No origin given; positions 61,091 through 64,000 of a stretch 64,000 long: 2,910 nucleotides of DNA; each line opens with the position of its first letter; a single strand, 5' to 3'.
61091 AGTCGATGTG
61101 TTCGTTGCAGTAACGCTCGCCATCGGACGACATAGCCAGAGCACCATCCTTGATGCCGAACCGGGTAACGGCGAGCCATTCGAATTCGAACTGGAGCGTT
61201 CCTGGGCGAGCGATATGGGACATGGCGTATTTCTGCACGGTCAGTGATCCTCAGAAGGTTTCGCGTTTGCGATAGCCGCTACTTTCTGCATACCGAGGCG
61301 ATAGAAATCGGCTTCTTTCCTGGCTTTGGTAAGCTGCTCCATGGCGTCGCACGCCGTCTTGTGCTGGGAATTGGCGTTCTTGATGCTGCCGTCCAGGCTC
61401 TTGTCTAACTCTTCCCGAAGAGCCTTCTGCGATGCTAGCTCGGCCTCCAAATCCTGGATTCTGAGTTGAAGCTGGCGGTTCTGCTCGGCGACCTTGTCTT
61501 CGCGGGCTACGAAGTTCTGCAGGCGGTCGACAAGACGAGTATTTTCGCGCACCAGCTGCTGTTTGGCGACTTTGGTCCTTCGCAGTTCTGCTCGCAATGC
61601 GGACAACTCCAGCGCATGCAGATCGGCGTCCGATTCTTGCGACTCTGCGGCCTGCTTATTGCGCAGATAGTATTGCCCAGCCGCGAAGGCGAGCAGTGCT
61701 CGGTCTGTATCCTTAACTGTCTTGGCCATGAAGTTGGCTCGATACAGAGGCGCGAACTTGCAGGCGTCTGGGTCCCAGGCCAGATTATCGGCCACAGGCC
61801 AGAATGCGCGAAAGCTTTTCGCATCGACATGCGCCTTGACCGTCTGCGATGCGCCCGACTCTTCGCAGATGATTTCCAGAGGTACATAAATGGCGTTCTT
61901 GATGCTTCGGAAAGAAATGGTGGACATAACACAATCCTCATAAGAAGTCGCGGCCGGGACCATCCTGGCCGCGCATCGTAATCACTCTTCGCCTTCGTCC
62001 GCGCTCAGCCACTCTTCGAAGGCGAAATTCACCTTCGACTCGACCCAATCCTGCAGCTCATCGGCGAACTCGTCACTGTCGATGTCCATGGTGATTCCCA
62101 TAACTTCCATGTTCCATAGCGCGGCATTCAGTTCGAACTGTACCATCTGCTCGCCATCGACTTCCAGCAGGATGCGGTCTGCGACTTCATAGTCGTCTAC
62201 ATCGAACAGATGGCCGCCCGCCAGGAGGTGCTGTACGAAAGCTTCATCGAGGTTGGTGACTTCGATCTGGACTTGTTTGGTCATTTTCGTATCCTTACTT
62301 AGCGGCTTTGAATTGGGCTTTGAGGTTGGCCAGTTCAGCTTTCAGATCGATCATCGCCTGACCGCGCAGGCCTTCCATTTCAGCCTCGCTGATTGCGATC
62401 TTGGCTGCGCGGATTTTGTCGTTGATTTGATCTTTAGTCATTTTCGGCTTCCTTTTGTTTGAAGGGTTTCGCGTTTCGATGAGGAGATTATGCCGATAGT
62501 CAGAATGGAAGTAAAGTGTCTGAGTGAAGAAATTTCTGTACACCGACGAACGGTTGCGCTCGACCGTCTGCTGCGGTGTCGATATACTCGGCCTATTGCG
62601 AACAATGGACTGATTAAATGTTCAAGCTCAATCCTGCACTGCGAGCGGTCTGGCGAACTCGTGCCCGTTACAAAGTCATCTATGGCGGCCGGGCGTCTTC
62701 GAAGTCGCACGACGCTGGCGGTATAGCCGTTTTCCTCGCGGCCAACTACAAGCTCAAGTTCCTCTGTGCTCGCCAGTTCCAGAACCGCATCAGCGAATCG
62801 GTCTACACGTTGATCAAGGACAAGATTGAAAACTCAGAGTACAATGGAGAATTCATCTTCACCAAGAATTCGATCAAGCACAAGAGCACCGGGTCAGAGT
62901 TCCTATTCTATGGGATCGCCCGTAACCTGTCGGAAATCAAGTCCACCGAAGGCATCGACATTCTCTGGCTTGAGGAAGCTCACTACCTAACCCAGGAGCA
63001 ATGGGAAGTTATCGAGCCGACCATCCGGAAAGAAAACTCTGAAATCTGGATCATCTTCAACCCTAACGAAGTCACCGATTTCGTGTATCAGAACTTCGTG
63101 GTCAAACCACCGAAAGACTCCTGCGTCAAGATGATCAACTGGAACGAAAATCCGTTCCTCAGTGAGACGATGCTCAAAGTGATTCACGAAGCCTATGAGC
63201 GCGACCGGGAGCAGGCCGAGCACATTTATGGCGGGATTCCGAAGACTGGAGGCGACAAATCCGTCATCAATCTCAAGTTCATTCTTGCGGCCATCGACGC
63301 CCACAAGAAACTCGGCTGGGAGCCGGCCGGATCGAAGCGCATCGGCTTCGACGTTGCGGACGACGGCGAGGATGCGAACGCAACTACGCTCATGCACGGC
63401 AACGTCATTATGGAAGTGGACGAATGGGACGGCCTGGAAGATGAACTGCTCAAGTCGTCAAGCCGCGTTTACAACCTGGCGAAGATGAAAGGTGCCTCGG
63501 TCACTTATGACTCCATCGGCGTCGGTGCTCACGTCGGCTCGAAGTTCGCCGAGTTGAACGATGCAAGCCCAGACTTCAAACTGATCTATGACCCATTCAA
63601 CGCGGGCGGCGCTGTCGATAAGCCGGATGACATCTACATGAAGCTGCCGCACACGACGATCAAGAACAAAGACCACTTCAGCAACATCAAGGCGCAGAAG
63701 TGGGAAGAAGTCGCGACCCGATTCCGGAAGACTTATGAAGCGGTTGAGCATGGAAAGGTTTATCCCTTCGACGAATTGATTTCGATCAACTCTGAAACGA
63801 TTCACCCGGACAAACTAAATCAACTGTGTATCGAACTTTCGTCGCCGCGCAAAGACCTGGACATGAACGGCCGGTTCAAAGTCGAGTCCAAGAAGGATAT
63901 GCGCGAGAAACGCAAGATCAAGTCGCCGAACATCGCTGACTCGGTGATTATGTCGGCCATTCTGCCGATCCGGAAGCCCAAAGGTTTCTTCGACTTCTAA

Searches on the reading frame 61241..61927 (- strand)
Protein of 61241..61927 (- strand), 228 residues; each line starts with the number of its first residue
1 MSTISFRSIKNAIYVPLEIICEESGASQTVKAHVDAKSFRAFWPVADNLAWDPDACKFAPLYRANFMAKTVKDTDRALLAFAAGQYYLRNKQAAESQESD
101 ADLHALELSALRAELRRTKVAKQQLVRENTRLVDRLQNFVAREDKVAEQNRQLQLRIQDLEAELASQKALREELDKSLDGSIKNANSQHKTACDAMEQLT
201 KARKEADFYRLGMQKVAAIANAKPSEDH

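Call 70: search_protein_families(library=phrogs, proteins=[window:61241-61927:-], max_evalue=0.001)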
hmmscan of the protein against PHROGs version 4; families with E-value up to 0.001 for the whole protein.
window:61241-61927:- (228 aa): 1 family
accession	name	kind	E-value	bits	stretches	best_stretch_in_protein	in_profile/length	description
phrog_5834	-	tail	9.3e-120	399.6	1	1-228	2-228/228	tail length tape measure protein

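Call 96: search_protein_families(library=pfam, proteins=[window:61241-61927:-], max_evalue=0.05)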
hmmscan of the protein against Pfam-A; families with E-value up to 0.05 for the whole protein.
window:61241-61927:- (228 aa): 1 family
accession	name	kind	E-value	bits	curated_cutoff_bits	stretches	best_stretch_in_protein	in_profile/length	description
PF24670.1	DUF7653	-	0.042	14.4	27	0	110-194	2-87/125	Domain of unknown function (DUF7653)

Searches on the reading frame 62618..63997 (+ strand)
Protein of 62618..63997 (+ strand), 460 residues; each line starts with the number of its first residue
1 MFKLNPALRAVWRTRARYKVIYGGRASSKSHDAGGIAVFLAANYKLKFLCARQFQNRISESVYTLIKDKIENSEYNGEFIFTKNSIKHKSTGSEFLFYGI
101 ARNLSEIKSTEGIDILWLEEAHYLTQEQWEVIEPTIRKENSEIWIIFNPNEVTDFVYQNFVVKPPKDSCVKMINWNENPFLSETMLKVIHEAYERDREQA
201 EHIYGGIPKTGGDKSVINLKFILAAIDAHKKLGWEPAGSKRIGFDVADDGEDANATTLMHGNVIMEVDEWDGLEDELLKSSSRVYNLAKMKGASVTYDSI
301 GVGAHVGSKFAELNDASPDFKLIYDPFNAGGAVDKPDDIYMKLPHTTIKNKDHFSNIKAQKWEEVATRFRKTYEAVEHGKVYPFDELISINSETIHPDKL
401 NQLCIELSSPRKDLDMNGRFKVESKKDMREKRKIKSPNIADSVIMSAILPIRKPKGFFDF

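Call 29: find_related_loci(query=window:62618-63997:+, collection=viral_contigs, flank=10000)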
Query window:62618-63997:+ (460 aa) in viral_contigs; peptide patterns used: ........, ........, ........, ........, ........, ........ (x = any residue, [..] = any of these).
333 stretches matched a pattern; 317 encode a relative of the query (tblastn E <= 1e-3); the best 80 are kept; 80 distinct loci.
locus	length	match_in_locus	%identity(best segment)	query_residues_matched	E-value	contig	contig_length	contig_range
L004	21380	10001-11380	100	1-460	0e+0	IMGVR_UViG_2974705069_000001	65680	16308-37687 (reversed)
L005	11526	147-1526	99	1-460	0e+0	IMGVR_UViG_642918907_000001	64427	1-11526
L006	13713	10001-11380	98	1-460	0e+0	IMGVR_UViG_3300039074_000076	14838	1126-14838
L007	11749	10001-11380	98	1-460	0e+0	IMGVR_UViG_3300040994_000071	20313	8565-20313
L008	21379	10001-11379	99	1-460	0e+0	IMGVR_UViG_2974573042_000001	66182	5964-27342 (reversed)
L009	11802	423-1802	100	1-460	0e+0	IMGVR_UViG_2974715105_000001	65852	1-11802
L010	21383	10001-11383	79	1-460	0e+0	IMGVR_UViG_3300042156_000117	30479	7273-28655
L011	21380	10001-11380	77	1-459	0e+0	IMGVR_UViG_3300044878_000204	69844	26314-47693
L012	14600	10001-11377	72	2-460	0e+0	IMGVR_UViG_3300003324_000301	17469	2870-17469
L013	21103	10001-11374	71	1-460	0e+0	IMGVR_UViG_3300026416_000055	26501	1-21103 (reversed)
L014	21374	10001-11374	71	1-460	0e+0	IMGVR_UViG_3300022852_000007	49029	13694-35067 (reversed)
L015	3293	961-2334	71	1-460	0e+0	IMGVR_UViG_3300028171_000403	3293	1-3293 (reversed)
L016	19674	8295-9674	70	1-460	0e+0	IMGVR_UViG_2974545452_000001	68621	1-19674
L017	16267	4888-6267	70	1-460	0e+0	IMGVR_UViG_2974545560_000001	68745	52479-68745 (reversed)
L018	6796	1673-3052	68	2-460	0e+0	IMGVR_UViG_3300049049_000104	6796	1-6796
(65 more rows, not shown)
